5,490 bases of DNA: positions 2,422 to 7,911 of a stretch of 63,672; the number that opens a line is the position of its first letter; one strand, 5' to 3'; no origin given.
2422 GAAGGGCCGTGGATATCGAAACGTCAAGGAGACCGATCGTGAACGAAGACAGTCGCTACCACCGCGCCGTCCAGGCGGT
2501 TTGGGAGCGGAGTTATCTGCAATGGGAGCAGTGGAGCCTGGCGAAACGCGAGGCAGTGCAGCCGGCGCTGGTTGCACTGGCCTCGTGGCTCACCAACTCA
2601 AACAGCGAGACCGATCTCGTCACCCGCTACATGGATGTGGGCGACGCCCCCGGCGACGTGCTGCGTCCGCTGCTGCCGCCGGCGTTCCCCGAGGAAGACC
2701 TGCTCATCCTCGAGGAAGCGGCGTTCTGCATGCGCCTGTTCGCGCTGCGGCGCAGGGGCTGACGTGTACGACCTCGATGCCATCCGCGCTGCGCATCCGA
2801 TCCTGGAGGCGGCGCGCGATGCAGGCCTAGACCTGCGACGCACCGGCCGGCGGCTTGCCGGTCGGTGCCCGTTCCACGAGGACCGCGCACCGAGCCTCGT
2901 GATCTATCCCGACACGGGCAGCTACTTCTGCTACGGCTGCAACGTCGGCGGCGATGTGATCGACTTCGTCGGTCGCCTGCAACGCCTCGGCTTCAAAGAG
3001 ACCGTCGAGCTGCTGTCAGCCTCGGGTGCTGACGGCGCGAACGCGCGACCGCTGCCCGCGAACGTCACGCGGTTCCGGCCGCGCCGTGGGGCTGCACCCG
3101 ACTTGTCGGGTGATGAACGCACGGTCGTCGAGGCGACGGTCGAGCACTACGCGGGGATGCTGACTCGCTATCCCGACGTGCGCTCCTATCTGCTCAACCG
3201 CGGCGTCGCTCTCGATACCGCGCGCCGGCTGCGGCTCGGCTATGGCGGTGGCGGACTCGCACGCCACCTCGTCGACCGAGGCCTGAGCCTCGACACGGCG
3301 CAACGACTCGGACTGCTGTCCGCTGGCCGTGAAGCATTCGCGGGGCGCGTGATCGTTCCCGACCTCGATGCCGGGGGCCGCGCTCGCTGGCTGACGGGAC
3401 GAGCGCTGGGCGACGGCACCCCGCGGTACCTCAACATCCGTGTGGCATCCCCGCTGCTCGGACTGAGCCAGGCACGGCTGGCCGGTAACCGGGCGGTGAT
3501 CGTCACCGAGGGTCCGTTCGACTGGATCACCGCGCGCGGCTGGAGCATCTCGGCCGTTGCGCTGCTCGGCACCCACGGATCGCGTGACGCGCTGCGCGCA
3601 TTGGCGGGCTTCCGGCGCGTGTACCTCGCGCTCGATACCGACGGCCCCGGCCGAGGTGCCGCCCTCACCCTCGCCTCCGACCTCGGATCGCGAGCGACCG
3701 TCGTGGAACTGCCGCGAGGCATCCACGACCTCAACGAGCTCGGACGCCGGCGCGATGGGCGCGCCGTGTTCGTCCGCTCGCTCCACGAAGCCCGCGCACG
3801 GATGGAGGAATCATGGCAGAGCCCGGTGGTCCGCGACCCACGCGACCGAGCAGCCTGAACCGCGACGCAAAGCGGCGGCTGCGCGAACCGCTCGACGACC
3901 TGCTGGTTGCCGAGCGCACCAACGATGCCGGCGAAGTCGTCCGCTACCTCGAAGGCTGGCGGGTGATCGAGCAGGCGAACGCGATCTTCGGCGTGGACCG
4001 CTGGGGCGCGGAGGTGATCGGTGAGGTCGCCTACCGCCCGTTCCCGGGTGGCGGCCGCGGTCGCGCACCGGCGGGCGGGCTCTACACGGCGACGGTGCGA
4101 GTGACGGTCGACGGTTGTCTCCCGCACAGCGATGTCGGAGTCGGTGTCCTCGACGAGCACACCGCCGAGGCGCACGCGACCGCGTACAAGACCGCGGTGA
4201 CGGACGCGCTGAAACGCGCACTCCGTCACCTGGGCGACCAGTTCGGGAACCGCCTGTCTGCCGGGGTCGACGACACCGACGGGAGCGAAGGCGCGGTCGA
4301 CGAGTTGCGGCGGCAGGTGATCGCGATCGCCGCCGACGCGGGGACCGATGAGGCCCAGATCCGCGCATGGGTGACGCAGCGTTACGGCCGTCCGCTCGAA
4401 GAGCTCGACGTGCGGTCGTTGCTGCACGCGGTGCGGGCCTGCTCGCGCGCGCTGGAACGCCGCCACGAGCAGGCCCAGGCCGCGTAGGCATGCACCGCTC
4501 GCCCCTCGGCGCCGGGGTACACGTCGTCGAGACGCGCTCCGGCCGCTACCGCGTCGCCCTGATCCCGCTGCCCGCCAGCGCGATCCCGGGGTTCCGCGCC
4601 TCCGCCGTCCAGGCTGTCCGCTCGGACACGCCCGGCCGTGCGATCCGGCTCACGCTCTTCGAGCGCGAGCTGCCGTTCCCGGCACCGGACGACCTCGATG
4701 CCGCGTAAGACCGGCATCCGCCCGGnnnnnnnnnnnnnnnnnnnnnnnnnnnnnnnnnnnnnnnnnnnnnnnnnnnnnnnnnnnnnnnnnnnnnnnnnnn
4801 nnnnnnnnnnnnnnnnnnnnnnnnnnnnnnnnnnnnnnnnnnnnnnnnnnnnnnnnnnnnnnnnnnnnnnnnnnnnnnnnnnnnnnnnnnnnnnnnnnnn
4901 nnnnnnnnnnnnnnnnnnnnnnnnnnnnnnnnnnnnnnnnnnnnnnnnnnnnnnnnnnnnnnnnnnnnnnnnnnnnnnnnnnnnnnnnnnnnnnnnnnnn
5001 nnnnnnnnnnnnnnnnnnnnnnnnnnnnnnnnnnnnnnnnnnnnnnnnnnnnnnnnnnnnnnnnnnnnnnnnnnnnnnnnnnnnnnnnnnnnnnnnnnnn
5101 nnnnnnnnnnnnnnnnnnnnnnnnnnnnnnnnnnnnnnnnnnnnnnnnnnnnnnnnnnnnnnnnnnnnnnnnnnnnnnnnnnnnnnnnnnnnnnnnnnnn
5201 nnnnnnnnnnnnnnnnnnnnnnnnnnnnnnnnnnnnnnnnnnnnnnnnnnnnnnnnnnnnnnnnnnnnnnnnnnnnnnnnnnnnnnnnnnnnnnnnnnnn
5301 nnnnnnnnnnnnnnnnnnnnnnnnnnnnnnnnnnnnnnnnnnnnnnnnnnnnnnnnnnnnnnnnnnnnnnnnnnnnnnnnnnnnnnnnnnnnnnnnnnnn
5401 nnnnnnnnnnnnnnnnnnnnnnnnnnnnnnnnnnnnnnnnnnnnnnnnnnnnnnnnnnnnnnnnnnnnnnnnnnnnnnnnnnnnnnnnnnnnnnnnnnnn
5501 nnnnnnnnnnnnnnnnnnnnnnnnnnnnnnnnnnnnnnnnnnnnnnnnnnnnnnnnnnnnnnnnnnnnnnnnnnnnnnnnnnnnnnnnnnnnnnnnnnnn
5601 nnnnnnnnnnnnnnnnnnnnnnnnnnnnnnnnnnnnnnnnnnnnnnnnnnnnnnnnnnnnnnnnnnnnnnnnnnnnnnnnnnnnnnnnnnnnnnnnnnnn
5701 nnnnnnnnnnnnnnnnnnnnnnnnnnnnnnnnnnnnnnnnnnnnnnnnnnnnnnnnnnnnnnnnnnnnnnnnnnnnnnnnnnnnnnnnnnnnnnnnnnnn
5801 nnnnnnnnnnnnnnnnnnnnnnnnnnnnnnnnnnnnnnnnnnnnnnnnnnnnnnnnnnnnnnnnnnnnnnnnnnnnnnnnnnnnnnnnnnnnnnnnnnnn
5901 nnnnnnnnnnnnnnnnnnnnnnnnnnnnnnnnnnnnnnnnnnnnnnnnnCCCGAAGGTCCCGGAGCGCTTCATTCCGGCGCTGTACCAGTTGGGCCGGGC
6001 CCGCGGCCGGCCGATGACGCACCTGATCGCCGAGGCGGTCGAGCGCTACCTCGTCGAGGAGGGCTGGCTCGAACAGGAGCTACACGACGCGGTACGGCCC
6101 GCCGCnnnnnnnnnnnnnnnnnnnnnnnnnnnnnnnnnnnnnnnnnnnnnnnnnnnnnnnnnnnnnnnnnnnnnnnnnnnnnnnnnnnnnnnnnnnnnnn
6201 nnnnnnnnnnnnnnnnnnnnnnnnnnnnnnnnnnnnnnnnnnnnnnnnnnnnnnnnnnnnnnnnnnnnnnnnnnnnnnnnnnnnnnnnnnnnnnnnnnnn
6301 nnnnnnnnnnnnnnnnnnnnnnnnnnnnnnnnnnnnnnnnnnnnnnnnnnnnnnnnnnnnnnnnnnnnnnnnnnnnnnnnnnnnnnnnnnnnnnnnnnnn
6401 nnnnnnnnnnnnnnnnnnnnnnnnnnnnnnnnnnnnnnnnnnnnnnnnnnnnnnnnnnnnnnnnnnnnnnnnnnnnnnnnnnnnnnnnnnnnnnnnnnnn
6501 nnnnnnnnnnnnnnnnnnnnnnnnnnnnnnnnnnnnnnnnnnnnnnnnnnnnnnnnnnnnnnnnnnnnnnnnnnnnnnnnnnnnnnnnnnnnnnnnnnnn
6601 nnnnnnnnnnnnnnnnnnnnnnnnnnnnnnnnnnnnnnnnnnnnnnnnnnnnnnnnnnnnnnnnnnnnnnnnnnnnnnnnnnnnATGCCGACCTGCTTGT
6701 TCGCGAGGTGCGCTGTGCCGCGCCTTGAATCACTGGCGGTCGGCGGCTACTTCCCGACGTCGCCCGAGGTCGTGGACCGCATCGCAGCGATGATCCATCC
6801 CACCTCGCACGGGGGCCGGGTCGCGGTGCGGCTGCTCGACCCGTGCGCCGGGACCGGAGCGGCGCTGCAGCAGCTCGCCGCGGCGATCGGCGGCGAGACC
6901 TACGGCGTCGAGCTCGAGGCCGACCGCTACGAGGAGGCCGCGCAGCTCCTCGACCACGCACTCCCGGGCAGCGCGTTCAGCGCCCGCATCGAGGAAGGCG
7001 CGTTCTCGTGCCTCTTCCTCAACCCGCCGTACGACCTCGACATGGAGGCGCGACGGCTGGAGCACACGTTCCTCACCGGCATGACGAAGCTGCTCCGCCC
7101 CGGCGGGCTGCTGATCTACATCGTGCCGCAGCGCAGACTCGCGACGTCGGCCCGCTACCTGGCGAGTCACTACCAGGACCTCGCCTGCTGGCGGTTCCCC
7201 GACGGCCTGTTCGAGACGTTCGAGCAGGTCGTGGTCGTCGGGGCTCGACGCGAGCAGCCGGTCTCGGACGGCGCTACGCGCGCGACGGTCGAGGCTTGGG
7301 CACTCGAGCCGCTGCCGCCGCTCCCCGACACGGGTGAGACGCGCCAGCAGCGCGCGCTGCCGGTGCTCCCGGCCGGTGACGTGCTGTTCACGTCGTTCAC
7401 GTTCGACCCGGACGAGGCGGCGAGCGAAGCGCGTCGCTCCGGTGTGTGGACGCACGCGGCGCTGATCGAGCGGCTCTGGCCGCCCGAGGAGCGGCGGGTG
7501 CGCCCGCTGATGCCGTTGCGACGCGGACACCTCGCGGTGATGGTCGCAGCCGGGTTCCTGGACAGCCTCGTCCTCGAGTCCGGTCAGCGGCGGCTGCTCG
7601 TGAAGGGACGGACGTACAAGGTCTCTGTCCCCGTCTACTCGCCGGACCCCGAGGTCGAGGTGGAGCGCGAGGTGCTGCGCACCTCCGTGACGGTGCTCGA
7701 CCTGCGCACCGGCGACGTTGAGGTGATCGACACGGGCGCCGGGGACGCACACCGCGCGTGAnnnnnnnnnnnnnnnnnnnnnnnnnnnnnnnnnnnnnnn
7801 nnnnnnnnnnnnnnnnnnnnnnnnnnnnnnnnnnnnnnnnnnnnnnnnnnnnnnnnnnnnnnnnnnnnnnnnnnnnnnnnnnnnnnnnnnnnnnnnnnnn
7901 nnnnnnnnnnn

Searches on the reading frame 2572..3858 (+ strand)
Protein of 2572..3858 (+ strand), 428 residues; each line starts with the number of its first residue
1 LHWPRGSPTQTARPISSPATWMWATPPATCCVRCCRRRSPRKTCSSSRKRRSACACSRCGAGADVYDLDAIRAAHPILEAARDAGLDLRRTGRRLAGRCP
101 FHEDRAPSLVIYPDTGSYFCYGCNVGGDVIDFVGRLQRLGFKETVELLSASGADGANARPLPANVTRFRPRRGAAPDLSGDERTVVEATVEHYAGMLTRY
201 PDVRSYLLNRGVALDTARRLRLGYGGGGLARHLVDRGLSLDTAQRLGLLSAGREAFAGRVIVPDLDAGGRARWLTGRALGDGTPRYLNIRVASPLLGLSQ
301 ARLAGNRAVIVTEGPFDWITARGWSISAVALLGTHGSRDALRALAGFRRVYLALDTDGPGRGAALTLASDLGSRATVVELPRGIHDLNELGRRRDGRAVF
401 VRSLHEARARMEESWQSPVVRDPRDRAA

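Call 35: search_protein_families(library=pfam, proteins=[window:2572-3858:+], max_evalue=0.001)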
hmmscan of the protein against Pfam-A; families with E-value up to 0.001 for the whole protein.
window:2572-3858:+ (428 aa): 5 families
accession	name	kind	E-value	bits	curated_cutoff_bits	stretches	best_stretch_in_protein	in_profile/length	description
PF01807.25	Zn_ribbon_DnaG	-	1.2e-19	70.3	24.9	1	69-149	7-86/98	CHC2 zinc finger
PF13155.12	Toprim_2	-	1e-08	35.8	22.1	1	310-389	1-86/88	Toprim-like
PF08275.17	DNAG_N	-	2.3e-06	28.1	26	1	202-288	13-108/128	DNA primase catalytic core, N-terminal domain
PF13662.12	Toprim_4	-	4e-05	24.2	25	1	308-375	2-81/85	Toprim domain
PF13362.12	Toprim_3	-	0.00091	20.1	27.2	0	309-393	2-91/95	Toprim domain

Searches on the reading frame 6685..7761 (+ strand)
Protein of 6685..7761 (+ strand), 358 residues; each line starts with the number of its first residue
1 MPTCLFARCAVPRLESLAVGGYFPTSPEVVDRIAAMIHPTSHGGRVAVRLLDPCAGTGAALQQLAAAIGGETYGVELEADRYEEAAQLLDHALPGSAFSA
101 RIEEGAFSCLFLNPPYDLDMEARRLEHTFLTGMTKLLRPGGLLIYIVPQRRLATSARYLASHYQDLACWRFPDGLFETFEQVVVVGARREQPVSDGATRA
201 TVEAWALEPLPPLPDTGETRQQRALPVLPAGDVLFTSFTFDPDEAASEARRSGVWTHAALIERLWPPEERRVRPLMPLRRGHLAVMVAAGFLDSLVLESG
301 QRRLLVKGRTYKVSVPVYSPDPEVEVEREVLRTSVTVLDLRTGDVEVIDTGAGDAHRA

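Call 35: search_protein_families(library=pfam, proteins=[window:6685-7761:+], max_evalue=0.001)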
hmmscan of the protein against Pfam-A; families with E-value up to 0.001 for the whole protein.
window:6685-7761:+ (358 aa): 1 family
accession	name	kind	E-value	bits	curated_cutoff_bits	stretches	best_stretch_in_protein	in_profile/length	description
PF19587.5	DUF6094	-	2.7e-32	112.3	22.8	1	19-218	134-336/344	Uncharacterised methyltransferase family (DUF6094)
